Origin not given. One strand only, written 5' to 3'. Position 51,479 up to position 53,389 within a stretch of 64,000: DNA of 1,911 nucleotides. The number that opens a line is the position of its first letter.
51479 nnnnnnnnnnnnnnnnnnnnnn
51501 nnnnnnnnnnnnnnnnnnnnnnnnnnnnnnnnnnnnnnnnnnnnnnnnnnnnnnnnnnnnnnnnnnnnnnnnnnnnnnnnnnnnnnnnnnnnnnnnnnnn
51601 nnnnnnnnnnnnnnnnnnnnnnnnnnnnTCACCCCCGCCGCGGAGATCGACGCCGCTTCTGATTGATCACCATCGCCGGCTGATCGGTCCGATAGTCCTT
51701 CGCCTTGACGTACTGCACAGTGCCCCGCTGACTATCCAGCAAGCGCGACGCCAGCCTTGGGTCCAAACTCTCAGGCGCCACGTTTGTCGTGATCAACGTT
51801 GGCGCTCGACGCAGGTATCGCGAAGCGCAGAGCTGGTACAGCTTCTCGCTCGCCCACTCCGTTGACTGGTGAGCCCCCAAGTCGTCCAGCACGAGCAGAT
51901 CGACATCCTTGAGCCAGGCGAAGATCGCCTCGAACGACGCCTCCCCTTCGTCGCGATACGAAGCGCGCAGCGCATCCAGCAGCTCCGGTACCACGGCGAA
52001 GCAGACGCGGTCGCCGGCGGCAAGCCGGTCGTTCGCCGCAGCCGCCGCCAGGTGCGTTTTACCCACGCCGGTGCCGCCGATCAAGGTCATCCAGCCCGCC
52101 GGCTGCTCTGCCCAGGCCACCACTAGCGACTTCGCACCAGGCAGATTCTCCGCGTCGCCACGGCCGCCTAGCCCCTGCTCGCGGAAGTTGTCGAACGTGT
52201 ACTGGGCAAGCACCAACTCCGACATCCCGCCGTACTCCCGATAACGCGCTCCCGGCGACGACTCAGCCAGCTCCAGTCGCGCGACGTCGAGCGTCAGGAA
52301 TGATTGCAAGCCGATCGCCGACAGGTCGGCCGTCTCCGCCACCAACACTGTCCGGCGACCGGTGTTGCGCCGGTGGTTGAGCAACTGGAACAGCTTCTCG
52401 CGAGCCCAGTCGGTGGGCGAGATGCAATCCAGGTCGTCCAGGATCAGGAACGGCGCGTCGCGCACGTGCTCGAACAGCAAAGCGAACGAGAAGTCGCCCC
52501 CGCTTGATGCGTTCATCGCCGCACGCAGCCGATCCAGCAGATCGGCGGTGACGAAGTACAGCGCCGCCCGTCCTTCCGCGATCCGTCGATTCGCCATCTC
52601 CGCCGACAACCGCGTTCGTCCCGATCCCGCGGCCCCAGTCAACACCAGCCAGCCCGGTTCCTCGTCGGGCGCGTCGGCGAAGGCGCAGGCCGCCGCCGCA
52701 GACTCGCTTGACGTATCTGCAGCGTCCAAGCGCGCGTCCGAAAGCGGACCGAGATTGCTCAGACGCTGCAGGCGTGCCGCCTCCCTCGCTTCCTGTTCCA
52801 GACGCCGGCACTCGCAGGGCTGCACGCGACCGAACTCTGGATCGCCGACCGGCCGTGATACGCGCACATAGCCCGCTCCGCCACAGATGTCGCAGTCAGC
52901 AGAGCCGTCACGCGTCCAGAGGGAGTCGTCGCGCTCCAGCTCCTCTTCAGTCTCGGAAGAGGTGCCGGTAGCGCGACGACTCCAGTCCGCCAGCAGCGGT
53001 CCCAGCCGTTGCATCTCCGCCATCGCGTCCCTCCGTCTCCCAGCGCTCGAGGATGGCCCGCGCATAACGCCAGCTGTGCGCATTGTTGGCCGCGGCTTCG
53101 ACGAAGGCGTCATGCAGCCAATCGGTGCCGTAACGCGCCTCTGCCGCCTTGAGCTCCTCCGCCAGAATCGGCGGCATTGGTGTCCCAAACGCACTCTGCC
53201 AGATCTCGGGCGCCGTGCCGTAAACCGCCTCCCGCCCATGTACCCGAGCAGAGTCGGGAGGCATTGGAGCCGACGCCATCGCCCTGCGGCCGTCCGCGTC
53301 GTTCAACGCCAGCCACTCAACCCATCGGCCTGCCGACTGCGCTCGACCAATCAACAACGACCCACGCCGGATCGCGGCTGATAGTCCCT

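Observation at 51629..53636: Unusual helicase-loading module next to dnaB: DnaD-like protein plus a double-AAA+ DnaC/DnaI-like loader with a degenerate first Walker A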

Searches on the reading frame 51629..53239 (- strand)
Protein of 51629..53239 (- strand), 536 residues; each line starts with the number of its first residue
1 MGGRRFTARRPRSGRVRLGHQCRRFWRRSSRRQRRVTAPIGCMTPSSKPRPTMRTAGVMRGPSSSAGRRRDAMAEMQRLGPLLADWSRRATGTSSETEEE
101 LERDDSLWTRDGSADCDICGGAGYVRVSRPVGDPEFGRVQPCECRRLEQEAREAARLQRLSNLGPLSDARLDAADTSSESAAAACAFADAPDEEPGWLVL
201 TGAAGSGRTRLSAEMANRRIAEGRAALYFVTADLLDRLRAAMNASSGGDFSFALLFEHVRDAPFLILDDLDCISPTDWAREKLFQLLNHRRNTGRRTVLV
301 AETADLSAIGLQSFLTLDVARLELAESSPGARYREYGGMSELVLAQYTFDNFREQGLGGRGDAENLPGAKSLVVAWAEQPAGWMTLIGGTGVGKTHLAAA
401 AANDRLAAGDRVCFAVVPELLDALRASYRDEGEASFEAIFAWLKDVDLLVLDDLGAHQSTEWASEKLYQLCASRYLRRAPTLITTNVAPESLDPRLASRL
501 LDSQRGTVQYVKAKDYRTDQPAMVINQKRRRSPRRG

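Call 3: search_protein_families(library=pfam, proteins=[window:51629-53239:-], max_evalue=1)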
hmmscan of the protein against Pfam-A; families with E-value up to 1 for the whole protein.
window:51629-53239:- (536 aa): 19 families
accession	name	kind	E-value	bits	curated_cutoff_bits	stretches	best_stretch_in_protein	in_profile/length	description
PF01695.23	IstB_IS21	-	2.8e-25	89.6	24.1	2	384-490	95-197/238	IstB-like ATP binding protein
PF00308.24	Bac_DnaA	-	1.5e-14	55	23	2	346-500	4-155/162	Bacterial DnaA ATPAse domain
PF00004.35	AAA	-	4.8e-09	37.2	21.2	1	384-500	1-123/131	ATPase family associated with various cellular activities (AAA)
PF13191.12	AAA_16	-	2.8e-08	34.9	32.6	2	182-300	11-137/167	AAA ATPase domain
PF13401.12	AAA_22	-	3.9e-06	27.7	27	2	194-243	4-59/130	AAA domain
PF24883.2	NPHP3_N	-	0.00011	22.9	24.8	1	193-231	20-58/164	Nephrocystin 3, N-terminal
PF20720.3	nSTAND3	-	0.00022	21.4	27.2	1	196-229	18-51/155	Novel STAND NTPase 3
PF00931.28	NB-ARC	-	0.00022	21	23.5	1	381-404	18-41/248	NB-ARC domain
PF07728.20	AAA_5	-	0.00026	21.5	22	1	198-293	2-96/139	AAA domain (dynein-related subfamily)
PF13604.12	AAA_30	-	0.0031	17.7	27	0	371-413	8-50/191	AAA domain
PF13521.12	AAA_28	-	0.0037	17.9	27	0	385-423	3-34/164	AAA domain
PF04851.21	ResIII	-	0.008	16.5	22.5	0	386-416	28-60/164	Type III restriction enzyme, res subunit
PF13245.12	AAA_19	-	0.023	15.3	25.1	0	381-400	11-30/134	AAA domain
PF02562.22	PhoH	-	0.031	14.2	27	0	385-409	23-47/205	PhoH-like protein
PF00270.35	DEAD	-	0.052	13.7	26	0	385-418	18-53/167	DEAD/DEAH box helicase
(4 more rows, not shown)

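Call 4: search_protein_families(library=ncbifam, proteins=[window:51629-53239:-], max_evalue=1)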
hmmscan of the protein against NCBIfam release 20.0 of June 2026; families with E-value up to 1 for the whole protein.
window:51629-53239:- (536 aa): 28 families (the best 25 are shown)
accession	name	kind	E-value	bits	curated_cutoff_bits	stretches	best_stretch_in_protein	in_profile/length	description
NF005992.0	PRK08116.1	subfamily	7.2e-49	166.3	189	2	340-518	75-253/269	hypothetical protein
NF005304.0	PRK06835.1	equivalog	3.3e-34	118.5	215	2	377-502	179-307/330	ATP-binding protein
NF038214.1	IS21_help_AAA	equivalog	2.5e-31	109.2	200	2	384-491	93-196/232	IS21-like element helper ATPase IstB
NF009043.0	PRK12377.1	subfamily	2.4e-23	83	389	2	346-503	70-221/248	ATP-binding protein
NF005931.1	PRK07952.1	equivalog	2.9e-22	79.4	357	2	338-504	61-222/246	replicative helicase loader DnaC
NF006505.0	PRK08939.1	equivalog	7.8e-21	74.6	228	2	384-514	159-283/306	primosomal protein DnaI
NF005378.0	PRK06921.1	subfamily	3.1e-19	69.1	207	2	381-511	117-251/266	hypothetical protein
TIGR00362.1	DnaA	equivalog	3.9e-18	65.8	343.9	2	344-513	105-268/437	chromosomal replication initiator protein DnaA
NF001154.0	PRK00149.3-3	equivalog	4.7e-18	65.4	410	2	383-500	150-273/462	chromosomal replication initiator protein DnaA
TIGR03420.1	DnaA_homol_Hda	equivalog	2.9e-16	59.7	194.8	2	377-510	34-158/226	DnaA regulatory inactivator Hda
NF006038.0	PRK08181.1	subfamily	9.3e-16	57.9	317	2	376-486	103-208/271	transposase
NF005098.0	PRK06526.1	subfamily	6.2e-15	55.3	296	2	385-487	113-211/266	transposase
NF006616.1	PRK09183.1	subfamily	4.3e-13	49.1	300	2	384-488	103-204/253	IS21-like element helper ATPase IstB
NF009087.0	PRK12422.1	equivalog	4.9e-08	32.6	657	2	385-499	145-259/455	chromosomal replication initiator protein DnaA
NF051883.1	DnaARegInactHdaA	equivalog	6.5e-05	22.6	300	2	372-404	32-64/229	DnaA regulatory inactivator HdaA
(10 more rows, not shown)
